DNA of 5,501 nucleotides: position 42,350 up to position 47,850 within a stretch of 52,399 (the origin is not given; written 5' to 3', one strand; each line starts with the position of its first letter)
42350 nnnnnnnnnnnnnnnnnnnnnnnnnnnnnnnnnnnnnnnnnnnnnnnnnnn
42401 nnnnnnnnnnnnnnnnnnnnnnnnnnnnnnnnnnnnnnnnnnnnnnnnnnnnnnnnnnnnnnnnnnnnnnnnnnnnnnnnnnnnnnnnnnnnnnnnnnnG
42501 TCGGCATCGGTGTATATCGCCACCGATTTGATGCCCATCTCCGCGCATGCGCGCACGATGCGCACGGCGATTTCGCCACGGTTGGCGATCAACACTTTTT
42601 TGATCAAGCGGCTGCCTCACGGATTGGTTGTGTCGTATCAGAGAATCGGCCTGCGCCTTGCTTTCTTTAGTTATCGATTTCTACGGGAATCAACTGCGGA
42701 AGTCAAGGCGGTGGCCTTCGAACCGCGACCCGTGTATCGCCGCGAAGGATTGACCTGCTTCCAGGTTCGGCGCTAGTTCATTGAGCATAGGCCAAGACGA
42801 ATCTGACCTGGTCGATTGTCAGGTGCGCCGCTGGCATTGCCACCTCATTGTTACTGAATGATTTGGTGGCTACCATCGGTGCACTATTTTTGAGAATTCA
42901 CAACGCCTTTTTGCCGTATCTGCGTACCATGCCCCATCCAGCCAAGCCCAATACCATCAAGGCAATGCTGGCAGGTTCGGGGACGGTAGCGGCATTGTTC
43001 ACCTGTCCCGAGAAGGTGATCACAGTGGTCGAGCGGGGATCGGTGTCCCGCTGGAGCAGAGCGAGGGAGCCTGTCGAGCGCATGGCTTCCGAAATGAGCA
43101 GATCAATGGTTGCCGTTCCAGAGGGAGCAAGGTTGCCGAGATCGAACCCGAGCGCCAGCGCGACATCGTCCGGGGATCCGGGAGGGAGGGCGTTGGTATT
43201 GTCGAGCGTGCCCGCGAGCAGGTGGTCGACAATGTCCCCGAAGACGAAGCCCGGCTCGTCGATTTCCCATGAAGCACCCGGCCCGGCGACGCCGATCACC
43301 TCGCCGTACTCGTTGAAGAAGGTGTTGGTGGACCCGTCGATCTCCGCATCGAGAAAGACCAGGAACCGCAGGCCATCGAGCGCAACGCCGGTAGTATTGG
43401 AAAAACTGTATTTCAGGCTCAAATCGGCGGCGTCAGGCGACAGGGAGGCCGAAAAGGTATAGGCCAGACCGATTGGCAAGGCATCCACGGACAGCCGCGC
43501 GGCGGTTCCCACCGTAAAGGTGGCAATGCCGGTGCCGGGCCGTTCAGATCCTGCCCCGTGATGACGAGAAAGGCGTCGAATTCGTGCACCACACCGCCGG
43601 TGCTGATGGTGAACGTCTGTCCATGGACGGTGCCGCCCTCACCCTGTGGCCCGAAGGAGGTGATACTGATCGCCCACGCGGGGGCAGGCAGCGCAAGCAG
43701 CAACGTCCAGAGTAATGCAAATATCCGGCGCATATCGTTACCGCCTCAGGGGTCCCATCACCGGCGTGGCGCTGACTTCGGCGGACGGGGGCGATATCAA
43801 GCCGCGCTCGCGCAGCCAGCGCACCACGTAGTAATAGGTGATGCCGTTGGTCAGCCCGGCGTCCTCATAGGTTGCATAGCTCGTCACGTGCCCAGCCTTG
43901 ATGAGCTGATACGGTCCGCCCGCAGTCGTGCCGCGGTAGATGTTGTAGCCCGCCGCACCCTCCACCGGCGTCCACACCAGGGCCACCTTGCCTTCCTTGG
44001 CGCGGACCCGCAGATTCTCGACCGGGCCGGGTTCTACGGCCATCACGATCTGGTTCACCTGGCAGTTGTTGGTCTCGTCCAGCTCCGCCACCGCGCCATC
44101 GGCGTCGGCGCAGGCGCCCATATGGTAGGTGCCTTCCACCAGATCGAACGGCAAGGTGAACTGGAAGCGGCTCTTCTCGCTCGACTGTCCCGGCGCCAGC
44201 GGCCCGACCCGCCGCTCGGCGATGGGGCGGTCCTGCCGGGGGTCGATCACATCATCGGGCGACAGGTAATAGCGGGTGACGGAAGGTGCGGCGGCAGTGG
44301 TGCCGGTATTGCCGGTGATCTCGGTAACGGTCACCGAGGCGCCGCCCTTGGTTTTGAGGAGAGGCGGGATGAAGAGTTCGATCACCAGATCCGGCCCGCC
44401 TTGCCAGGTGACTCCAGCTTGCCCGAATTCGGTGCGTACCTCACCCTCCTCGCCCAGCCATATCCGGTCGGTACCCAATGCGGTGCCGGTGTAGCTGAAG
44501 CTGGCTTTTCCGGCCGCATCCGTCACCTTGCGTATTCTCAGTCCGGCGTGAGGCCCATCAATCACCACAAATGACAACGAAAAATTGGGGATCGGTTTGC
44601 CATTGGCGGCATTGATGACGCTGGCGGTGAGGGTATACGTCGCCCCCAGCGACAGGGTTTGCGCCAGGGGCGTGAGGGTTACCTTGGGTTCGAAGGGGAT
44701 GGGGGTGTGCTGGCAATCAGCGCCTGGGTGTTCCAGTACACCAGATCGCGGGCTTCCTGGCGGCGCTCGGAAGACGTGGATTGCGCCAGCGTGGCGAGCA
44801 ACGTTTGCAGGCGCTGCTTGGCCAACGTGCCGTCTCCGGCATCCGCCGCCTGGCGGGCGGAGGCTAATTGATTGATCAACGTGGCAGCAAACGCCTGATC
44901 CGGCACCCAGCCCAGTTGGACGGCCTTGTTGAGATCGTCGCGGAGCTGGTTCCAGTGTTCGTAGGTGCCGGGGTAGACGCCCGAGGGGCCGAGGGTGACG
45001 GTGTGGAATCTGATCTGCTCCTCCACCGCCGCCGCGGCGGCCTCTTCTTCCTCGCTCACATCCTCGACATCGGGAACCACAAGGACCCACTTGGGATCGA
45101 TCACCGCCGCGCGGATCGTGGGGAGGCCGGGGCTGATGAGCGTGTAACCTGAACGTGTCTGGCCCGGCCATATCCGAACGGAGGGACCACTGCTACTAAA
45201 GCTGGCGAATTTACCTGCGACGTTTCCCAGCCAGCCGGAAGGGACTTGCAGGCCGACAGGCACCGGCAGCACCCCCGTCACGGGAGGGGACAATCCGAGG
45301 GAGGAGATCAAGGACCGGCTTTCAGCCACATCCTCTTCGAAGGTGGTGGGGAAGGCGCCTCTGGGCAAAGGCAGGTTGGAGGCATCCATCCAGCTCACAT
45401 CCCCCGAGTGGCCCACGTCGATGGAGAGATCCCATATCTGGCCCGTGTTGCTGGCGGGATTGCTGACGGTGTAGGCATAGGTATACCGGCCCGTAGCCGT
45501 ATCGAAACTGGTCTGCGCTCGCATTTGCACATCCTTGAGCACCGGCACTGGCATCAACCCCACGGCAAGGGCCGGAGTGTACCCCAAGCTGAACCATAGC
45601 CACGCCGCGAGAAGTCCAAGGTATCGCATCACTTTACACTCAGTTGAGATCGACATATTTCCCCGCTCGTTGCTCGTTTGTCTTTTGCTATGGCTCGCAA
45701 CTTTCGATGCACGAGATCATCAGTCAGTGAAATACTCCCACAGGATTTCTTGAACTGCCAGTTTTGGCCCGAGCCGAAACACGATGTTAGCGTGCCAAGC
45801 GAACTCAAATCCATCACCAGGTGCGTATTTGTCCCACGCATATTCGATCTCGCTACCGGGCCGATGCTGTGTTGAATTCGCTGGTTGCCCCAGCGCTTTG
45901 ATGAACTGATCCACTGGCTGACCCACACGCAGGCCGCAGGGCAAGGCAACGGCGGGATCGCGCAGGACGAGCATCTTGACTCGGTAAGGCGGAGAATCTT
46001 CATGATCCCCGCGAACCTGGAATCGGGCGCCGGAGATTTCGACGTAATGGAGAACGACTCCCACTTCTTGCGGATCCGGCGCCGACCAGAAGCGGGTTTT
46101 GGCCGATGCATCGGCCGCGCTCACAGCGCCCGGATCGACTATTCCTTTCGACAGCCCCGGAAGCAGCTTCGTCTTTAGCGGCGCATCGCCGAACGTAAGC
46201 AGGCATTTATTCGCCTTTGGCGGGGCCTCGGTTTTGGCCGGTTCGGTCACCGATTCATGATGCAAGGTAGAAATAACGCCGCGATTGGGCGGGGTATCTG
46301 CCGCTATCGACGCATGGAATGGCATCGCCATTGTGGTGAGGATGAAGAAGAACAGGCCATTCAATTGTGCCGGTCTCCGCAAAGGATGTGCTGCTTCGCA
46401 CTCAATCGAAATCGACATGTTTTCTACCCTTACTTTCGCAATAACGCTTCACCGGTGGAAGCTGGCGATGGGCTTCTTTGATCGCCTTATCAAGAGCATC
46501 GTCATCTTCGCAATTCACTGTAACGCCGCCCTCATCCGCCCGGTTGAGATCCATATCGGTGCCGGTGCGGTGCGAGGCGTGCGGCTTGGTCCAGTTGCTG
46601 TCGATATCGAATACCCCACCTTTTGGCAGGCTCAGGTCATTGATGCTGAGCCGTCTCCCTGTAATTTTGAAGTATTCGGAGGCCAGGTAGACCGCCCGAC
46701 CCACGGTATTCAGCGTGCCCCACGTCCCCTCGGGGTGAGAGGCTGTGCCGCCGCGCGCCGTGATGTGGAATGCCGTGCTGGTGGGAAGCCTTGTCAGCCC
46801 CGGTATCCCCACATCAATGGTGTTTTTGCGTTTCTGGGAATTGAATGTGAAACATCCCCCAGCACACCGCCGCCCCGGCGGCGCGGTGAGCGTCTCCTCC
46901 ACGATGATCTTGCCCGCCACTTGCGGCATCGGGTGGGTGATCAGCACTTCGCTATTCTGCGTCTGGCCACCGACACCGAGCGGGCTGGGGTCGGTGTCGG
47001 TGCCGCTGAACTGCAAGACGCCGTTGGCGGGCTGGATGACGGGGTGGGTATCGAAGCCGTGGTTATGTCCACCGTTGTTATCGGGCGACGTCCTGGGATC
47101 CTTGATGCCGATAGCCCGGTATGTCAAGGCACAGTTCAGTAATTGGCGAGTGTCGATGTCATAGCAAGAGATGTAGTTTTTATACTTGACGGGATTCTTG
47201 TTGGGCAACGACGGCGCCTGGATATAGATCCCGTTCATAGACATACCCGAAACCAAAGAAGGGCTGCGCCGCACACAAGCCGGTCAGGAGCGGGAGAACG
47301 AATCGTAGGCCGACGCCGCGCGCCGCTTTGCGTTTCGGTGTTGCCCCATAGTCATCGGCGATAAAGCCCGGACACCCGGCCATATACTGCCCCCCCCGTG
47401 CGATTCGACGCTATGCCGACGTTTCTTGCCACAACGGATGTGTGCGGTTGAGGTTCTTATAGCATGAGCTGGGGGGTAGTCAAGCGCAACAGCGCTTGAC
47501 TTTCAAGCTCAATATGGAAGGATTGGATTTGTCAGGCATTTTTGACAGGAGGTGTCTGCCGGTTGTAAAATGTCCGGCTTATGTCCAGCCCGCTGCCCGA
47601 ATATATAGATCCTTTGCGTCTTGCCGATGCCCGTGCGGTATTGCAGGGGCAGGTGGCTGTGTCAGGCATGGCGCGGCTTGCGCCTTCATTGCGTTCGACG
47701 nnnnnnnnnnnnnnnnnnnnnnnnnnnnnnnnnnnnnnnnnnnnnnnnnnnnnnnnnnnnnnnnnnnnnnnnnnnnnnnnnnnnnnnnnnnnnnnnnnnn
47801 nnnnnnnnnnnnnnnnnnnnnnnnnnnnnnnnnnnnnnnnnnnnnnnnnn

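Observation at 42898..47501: Uncharacterised four-gene secreted-protein operon between the pyc genes and the yceD-fab cluster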

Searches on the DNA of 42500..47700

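Call 75: search_rna_families(source=window, start=42500, end=47700, threshold=evalue, max_evalue=1)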
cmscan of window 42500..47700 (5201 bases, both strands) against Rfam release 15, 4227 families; matches with E-value up to 1: 0.
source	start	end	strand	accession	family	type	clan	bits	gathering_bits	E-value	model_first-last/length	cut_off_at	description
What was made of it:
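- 47384..47455 (-): Conserved leader of about 70 nt, with a G8 run (47390-47397) just before the g1 ATG. No Rfam family matches (call 75).
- Tried and rejected: Riboswitch or known RNA in the leader: no Rfam hit at E <= 1 (call 75).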

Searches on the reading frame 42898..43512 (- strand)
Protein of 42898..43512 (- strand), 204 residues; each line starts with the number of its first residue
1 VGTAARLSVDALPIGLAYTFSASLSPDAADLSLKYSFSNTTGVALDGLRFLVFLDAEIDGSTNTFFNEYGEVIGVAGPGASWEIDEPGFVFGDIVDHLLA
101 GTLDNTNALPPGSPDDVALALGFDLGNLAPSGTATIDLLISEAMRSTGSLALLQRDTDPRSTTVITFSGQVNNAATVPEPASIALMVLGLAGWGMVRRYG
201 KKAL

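Call 3: search_protein_families(library=pfam, proteins=[window:42898-43512:-], max_evalue=0.1)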
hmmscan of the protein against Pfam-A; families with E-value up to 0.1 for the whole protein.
window:42898-43512:- (204 aa): 1 family
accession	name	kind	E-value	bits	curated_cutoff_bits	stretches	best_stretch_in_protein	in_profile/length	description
PF07589.16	PEP-CTERM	-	4.5e-06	27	20.7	1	176-198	1-24/24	PEP-CTERM motif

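Call 4: search_protein_families(library=ncbifam, proteins=[window:42898-43512:-], max_evalue=0.1)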
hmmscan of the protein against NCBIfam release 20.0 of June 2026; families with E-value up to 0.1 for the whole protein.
window:42898-43512:- (204 aa): 14 families
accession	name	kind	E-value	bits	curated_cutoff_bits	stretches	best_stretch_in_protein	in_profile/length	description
NF033554.9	floc_PepA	equivalog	7e-10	39.1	80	1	39-199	111-259/261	flocculation-associated PEP-CTERM protein PepA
NF038125.1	PEP_CTERM_THxN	subfamily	5.3e-07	29.5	85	1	157-198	203-244/246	THxN family PEP-CTERM protein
NF038126.1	PEP_CTERM_FxDxF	subfamily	6.6e-07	29.7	50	1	162-198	128-163/165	FxDxF family PEP-CTERM protein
NF038129.1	PEP_NF038129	equivalog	2.5e-06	27.5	65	1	147-198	141-192/194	NF038129 family PEP-CTERM protein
NF041538.1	PEP_EDSA_1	subfamily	4.9e-06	26.4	100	1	173-198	279-305/307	EDSAP-1 family PEP-CTERM protein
TIGR02595.1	PEP_CTERM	domain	3.7e-05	24.3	16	1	177-198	1-21/24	PEP-CTERM sorting domain-containing protein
NF038118.1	PEP_CTERM_CCXG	equivalog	0.00015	21.5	90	1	166-198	165-197/199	CCXG family PEP-CTERM protein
NF038120.1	PEP_CTERM_QFxxD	subfamily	0.00016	21.6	80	1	173-198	189-214/215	NF038120 family PEP-CTERM protein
NF041927.1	Xrt_dep_XDP1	equivalog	0.00021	21.3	125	1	166-198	207-240/242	exosortase-dependent surface protein XDP1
NF033947.0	PEP-cistern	hypoth_equivalog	0.0012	18.6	60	1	169-198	161-194/195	cistern family PEP-CTERM protein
TIGR03370.1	VPLPA-CTERM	domain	0.0013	18.7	25.35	1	177-198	1-22/25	VPLPA-CTERM sorting domain-containing protein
NF038124.1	PEP_CTERM_TLD_A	exception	0.007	16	100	1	170-198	204-232/235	PEP_CTERM-anchored TLD domain-containing protein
NF035944.1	PEPxxWA-CTERM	domain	0.0083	16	35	1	177-197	1-21/24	PEPxxWA-CTERM sorting domain-containing protein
NF038119.1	PEP_CTERM_MHFG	equivalog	0.039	14.3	100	1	162-198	221-257/260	MHFG family PEP-CTERM protein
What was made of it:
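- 42898..43512 (-): g4 main ORF with the C-terminal PEP-CTERM sorting signal. Weak similarity to floc PepA, 39 bits against a cut-off of 80 (calls 3, 4).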

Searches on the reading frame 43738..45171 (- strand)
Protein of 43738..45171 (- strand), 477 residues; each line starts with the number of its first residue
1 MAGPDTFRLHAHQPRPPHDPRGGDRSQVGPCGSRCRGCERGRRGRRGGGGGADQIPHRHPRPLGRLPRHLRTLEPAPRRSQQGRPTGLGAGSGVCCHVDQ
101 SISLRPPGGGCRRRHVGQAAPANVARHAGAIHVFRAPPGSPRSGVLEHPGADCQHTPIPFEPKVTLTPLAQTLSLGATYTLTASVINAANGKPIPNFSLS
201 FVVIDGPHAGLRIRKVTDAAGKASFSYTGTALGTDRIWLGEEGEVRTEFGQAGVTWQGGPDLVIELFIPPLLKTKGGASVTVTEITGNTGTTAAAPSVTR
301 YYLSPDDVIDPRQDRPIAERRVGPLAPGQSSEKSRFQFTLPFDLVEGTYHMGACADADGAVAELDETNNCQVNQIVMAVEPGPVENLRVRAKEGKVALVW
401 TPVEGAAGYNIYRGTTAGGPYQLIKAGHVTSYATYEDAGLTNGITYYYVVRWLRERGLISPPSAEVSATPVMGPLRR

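Call 3: search_protein_families(library=pfam, proteins=[window:43738-45171:-], max_evalue=0.1)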
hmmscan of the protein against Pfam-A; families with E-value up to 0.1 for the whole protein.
window:43738-45171:- (477 aa): 3 families
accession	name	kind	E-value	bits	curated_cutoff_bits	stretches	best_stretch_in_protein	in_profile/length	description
PF07705.17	CARDB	-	8.3e-11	42.4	22.7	1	260-371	2-99/101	CARDB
PF02369.22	Big_1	-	0.0015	19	34.9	1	178-234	18-73/93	Bacterial Ig-like domain (group 1)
PF16640.11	Big_3_5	-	0.0019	19.1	35.5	1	170-237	5-65/88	Bacterial Ig-like domain (group 3)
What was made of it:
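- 43738..44708 (-): g3 C-terminal part, in another frame: Ig-like, CARDB and FN3-like domains. CARDB at 8.3e-11 (call 3).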

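Call 4: search_protein_families(library=ncbifam, proteins=[window:43738-45171:-], max_evalue=0.1)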
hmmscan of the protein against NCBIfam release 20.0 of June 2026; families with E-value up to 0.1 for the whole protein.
window:43738-45171:- (477 aa): 1 family
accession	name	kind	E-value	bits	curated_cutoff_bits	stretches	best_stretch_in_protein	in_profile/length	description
NF041611.1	exoglucan_CbhB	equivalog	4.2e-06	25.1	1950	1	390-469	811-885/997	exoglucanase CbhB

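Call 81: search_protein_families(library=padloc, proteins=[window:43738-45171:-], max_evalue=0.01)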
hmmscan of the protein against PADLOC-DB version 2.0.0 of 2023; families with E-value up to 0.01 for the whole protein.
window:43738-45171:- (477 aa): 0 families

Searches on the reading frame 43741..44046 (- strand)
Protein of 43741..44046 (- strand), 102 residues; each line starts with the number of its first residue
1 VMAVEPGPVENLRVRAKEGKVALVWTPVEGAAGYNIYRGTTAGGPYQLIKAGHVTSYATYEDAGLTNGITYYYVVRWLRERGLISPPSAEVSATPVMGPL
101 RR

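Call 72: search_protein_families(library=pfam, proteins=[window:43741-44046:-], max_evalue=1)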
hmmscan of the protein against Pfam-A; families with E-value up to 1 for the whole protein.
seq(102 aa): 1 family
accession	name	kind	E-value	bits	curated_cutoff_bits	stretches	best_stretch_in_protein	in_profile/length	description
PF21910.2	GH85_C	-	0.038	14.9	27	1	15-52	13-49/95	GH85 endohexosaminidases, C-terminal domain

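Call 73: search_solved_structures(query=window:43741-44046:-, max_evalue=1)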
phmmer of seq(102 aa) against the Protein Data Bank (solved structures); distinct sequences matched with E-value up to 1: 8.
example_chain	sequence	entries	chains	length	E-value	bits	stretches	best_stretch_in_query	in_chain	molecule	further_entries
3mpc_A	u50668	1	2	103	4.8e-09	39.5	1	21-82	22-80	Fn3-like protein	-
5g56_A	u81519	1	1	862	2.4e-07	34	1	21-78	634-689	CARBOHYDRATE BINDING FAMILY 6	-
6mfa_A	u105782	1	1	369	1.8e-05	28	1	6-87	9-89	Fibronectin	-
9vsf_A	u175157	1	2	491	4e-05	26.9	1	12-99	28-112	Beta-1,3-glucanase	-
3b4n_A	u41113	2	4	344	0.024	17.9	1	23-101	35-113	Endo-pectate lyase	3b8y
6msv_A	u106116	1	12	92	0.47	13.8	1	12-82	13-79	Fibronectin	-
6df3_H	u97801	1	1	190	0.62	13.4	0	8-55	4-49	Interleukin-20 receptor subunit beta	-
4doh_B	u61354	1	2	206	0.98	12.8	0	3-55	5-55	Interleukin-20 receptor subunit beta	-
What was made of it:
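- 43738..44708 (-): FN3-like match to 3mpc at 4.8e-9 (call 73).
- On FN3 domain: PDB 3mpc, an Fn3-like protein, at E 4.8e-9, and fibronectin 6mfa at 1.8e-5 (call 73).
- Checked: FN3-like: confirmed against PDB 3mpc at E 4.8e-9 (call 73).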
